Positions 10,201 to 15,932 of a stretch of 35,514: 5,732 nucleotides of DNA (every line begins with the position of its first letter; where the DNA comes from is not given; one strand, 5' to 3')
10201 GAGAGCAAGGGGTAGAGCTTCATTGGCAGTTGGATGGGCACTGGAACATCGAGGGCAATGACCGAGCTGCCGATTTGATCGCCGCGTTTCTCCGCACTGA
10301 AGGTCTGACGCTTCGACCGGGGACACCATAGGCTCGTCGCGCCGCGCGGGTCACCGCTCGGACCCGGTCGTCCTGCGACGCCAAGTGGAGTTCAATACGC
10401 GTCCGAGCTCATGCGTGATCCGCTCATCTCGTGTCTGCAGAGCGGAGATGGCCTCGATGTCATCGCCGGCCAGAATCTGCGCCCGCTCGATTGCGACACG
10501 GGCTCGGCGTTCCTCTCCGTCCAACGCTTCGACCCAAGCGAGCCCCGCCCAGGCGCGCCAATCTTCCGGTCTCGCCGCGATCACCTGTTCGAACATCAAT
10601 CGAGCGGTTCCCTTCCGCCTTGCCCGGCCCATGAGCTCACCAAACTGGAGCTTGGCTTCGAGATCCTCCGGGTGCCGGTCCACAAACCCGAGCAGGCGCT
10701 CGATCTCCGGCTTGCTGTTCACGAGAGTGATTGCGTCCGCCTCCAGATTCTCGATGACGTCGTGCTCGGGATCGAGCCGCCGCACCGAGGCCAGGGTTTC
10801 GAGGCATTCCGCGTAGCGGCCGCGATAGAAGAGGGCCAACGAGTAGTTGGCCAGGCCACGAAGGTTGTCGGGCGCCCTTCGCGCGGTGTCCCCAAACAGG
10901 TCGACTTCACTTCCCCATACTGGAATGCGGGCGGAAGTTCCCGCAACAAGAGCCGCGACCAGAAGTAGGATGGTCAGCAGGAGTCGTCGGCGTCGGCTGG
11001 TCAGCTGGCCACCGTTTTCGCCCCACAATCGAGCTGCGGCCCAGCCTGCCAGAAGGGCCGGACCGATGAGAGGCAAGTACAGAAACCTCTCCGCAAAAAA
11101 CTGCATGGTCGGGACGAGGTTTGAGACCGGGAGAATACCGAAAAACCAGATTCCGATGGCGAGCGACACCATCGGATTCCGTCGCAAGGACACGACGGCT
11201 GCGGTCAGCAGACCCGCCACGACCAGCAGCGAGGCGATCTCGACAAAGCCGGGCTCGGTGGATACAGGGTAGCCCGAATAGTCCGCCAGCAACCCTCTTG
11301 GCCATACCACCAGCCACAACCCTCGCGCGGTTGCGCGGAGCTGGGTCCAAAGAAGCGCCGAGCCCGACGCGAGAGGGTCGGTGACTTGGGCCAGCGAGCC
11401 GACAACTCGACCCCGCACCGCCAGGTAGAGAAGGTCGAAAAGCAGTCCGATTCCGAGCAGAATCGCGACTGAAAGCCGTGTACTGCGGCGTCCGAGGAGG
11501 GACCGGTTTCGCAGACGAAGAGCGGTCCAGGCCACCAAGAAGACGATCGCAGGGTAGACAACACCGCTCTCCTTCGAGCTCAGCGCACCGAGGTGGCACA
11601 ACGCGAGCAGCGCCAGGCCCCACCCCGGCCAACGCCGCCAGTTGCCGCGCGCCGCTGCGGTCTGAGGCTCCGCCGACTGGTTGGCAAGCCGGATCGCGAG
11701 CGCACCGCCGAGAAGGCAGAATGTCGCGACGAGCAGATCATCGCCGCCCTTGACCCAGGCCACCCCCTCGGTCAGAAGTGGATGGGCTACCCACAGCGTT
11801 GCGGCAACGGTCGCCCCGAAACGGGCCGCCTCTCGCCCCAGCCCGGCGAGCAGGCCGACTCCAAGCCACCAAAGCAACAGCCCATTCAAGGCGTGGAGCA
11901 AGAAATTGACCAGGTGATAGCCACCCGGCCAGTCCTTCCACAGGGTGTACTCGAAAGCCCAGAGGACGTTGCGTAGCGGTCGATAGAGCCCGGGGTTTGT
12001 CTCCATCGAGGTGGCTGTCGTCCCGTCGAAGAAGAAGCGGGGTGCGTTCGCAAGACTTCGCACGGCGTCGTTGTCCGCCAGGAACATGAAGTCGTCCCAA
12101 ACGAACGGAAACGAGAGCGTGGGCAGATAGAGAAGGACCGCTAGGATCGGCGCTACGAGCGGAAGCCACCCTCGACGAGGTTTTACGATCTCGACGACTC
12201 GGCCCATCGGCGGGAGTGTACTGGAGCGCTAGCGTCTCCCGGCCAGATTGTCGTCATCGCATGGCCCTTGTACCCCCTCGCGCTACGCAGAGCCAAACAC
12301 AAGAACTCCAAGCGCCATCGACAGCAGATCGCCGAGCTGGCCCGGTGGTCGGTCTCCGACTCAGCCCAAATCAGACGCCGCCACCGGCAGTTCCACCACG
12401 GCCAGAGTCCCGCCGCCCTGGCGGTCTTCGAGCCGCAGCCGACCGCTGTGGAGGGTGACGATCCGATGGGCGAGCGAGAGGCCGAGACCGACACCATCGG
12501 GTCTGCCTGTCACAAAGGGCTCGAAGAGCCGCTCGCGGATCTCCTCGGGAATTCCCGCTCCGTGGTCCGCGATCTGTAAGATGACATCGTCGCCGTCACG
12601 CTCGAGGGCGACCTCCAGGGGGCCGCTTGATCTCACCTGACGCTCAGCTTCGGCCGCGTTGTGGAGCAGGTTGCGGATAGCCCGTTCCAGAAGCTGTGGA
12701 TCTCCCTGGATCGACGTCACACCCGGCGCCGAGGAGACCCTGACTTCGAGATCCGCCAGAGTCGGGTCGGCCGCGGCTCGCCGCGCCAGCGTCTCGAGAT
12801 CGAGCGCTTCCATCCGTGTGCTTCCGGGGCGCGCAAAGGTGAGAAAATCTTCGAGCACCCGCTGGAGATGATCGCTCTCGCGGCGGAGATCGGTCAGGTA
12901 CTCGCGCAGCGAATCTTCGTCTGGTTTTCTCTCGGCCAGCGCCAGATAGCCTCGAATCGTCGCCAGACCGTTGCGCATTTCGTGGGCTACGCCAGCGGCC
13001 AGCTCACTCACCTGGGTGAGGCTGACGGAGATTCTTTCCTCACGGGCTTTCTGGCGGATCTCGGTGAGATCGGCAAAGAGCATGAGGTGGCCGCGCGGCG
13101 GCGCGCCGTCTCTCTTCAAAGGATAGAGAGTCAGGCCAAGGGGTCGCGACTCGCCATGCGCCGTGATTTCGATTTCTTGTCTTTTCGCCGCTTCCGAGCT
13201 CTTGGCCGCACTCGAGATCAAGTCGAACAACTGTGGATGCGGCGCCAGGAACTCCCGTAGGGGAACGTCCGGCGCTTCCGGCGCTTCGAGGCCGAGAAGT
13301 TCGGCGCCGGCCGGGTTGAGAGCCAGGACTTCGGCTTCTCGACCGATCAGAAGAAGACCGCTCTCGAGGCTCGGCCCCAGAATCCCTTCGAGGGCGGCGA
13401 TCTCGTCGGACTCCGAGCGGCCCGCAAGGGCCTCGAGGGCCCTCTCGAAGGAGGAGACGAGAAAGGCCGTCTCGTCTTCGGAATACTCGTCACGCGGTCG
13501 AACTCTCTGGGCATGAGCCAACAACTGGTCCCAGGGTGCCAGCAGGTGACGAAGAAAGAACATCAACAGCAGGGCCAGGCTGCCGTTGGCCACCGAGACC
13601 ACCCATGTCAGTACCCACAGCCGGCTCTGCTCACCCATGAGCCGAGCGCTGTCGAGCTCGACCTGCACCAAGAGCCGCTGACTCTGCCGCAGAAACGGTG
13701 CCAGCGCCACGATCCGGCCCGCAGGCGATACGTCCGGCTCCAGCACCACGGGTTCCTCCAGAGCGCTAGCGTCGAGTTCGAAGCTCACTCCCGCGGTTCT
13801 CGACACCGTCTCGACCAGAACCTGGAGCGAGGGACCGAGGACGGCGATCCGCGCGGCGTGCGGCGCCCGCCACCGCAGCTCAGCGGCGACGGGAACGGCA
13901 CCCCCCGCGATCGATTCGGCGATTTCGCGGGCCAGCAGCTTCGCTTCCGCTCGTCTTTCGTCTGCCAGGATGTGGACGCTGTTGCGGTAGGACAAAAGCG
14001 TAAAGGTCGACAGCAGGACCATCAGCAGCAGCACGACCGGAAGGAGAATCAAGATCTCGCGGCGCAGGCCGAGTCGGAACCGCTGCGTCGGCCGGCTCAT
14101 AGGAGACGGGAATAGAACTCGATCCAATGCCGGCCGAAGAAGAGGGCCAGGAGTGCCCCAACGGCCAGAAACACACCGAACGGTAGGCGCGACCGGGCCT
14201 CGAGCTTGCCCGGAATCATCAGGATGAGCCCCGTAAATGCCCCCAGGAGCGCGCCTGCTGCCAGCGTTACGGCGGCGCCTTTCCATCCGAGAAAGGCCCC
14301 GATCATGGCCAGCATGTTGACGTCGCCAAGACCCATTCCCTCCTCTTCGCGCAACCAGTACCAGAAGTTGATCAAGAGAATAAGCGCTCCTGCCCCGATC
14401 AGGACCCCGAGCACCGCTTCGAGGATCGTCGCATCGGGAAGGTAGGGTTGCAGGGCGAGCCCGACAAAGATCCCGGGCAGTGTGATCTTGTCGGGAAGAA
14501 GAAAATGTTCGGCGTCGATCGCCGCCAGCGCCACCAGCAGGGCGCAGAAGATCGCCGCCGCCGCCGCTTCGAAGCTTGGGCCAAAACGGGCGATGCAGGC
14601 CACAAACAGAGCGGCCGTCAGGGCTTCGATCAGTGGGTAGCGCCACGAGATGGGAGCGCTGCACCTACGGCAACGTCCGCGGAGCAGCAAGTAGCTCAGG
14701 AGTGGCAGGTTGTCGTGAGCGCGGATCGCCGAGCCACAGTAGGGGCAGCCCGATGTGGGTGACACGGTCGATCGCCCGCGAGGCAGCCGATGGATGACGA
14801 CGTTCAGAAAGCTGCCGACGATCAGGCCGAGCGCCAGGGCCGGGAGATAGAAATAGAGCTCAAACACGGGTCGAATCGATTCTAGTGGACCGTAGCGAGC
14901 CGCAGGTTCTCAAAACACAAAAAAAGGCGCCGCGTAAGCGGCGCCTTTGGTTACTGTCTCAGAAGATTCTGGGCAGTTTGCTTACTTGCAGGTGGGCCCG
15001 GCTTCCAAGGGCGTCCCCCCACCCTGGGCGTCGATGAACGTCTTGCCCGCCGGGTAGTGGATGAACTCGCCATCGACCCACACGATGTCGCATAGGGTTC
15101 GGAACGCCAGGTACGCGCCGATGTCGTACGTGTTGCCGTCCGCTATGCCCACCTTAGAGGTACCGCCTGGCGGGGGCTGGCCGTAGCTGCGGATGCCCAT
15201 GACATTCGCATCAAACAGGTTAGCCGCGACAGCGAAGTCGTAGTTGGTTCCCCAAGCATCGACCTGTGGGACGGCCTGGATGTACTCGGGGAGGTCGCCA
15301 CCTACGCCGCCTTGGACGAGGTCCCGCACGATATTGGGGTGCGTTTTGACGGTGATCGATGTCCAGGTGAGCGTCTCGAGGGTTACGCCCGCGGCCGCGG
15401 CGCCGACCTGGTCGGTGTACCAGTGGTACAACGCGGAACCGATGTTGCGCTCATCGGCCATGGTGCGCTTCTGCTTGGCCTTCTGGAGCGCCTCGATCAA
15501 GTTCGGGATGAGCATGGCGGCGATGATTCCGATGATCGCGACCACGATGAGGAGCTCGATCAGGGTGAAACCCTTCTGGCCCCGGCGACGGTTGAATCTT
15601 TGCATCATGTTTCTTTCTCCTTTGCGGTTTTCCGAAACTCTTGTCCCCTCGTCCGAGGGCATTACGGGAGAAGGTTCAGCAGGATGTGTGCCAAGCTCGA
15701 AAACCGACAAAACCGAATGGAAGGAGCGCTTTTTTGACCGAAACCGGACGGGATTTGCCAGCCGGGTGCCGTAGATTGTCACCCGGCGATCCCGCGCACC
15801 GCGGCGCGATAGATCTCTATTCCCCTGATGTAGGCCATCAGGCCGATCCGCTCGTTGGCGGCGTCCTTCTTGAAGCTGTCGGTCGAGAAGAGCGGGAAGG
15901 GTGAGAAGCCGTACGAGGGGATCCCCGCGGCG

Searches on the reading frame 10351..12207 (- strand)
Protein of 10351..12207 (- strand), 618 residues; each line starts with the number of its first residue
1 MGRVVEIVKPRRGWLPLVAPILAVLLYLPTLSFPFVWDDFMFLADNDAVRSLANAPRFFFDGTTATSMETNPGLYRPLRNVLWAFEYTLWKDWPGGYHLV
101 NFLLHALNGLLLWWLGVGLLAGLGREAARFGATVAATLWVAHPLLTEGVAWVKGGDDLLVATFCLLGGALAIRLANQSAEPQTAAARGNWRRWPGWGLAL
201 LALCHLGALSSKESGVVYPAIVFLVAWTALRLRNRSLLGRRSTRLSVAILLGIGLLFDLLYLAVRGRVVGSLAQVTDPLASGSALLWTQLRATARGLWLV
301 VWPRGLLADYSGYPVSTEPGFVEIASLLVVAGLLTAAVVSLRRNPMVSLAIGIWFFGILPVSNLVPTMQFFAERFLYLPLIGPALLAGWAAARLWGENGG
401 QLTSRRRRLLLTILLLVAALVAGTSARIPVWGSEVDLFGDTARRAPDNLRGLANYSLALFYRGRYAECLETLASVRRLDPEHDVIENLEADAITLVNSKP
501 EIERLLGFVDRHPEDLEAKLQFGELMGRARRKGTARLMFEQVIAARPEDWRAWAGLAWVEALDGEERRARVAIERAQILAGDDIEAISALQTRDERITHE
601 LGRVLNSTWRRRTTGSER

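Call 7: search_protein_families(library=pfam, proteins=[window:10351-12207:-], max_evalue=0.001)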
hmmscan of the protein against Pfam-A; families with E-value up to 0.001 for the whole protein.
window:10351-12207:- (618 aa): 1 family
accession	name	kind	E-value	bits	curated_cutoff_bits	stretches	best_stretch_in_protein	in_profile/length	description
PF14559.12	TPR_19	-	6.7e-06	26.8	25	0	535-592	10-66/68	Tetratricopeptide repeat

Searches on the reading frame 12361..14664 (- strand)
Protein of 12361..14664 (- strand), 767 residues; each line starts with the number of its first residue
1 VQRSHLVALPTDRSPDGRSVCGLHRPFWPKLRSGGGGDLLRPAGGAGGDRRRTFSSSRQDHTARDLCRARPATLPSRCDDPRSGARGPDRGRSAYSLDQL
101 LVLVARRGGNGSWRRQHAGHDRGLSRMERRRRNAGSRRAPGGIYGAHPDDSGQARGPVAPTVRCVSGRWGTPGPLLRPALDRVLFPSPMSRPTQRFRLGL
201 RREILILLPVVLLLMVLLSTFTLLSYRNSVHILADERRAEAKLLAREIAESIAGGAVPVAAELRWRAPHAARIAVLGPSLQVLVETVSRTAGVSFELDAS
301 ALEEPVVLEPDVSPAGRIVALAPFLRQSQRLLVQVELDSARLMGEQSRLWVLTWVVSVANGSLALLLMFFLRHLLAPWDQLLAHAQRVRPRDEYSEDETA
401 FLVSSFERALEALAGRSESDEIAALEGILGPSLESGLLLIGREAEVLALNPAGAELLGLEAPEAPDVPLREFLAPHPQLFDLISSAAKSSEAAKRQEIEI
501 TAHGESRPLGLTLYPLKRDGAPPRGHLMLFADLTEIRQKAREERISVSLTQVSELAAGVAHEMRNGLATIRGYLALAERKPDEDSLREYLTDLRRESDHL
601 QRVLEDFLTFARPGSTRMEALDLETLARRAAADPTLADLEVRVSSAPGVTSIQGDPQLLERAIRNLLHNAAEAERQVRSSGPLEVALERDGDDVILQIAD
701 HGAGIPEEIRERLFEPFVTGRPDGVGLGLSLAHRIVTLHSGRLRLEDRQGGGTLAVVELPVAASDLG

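Call 7: search_protein_families(library=pfam, proteins=[window:12361-14664:-], max_evalue=0.001)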
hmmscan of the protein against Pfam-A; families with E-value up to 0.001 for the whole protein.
window:12361-14664:- (767 aa): 4 families
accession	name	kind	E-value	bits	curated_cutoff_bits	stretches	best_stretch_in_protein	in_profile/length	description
PF02518.31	HATPase_c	-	2.7e-23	82.9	26.4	1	654-762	1-110/111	Histidine kinase-, DNA gyrase B-, and HSP90-like ATPase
PF00512.31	HisKA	-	5.2e-15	55.7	26.9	1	552-614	2-64/66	His Kinase A (phospho-acceptor) domain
PF08448.16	PAS_4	-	2.1e-08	34.8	23.1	1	433-537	4-109/110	PAS fold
PF13581.12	HATPase_c_2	-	0.00099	19.6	27.4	0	662-738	35-111/127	Histidine kinase-like ATPase domain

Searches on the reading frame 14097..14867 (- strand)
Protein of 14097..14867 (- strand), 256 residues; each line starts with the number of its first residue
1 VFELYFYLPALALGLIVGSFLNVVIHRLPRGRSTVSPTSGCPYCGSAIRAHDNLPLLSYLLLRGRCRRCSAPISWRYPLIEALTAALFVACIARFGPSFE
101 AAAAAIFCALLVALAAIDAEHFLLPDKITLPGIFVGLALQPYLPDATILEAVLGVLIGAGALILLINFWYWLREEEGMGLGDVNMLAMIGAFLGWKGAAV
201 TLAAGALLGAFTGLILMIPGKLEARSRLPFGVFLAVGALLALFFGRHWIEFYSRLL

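Call 7: search_protein_families(library=pfam, proteins=[window:14097-14867:-], max_evalue=0.001)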
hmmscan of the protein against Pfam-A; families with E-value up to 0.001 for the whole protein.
window:14097-14867:- (256 aa): 2 families
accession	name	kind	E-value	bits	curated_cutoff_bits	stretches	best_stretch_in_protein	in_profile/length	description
PF06750.18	A24_N_bact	-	2.1e-34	117.9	23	1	13-95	2-84/84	Bacterial Peptidase A24 N-terminal domain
PF01478.23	Peptidase_A24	-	3.9e-19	69.5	26.5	1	106-214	2-104/104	Type IV leader peptidase family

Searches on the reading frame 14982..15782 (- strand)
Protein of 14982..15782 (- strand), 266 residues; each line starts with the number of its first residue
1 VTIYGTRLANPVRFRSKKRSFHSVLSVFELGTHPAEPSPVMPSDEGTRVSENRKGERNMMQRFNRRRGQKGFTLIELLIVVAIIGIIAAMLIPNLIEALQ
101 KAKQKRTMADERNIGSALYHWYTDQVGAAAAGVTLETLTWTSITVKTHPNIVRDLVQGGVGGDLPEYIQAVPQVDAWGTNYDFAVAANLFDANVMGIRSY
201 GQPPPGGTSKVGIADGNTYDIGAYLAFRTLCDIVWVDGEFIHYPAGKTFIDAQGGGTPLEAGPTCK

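Call 7: search_protein_families(library=pfam, proteins=[window:14982-15782:-], max_evalue=0.001)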
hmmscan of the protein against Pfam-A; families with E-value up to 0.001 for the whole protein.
window:14982-15782:- (266 aa): 1 family
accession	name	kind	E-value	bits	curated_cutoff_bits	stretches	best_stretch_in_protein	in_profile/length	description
PF07963.17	N_methyl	-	4.8e-10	39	21.2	1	66-91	1-26/27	Prokaryotic N-terminal methylation motif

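Call 13: search_protein_families(library=ncbifam, proteins=[window:14982-15782:-], max_evalue=0.01)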
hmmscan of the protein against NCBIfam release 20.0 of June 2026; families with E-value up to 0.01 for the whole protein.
window:14982-15782:- (266 aa): 12 families
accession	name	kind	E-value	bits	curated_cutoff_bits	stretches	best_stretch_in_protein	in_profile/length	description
TIGR01710.1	typeII_sec_gspG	equivalog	3.4e-13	49.8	88.85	1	70-203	1-121/134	type II secretion system major pseudopilin GspG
NF041775.1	typeIV_PilA_Myxo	equivalog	1.7e-11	44.5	400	1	61-109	4-50/214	type IV pilin protein PilA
TIGR02532.1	IV_pilin_GFxxxE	domain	8.1e-09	35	16.3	1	69-91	1-23/24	prepilin-type N-terminal cleavage/methylation domain-containing protein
NF040999.1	pilin_ComGC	equivalog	2.6e-08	33.9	75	1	69-109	1-41/84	competence type IV pilus major pilin ComGC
NF007862.0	PRK10574.1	equivalog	1.8e-07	31.4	138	1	68-103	3-38/145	prepilin peptidase-dependent pilin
NF041013.1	T4P_ComGE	equivalog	2.2e-07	30.9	49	1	69-106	3-40/83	competence type IV pilus minor pilin ComGE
TIGR01708.2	typeII_sec_gspH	equivalog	8.5e-07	29.1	80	1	69-96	1-28/169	type II secretion system minor pseudopilin GspH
TIGR02596.1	TIGR02596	subfamily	0.00022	21.4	70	1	72-103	1-32/196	Verru_Chthon cassette protein D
NF040982.1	ComGD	equivalog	0.0007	20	70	1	69-106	1-38/139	competence type IV pilus minor pilin ComGD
NF038304.1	EPS_HpsC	equivalog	0.0013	18.3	200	1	58-118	9-70/318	hormogonium polysaccharide secretion pseudopilin HpsC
NF041002.1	pilin_ComGF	equivalog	0.0017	18.6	80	1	69-109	1-40/139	competence type IV pilus minor pilin ComGF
NF007800.0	PRK10506.1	equivalog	0.0034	17.2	158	1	67-90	6-29/163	prepilin peptidase-dependent protein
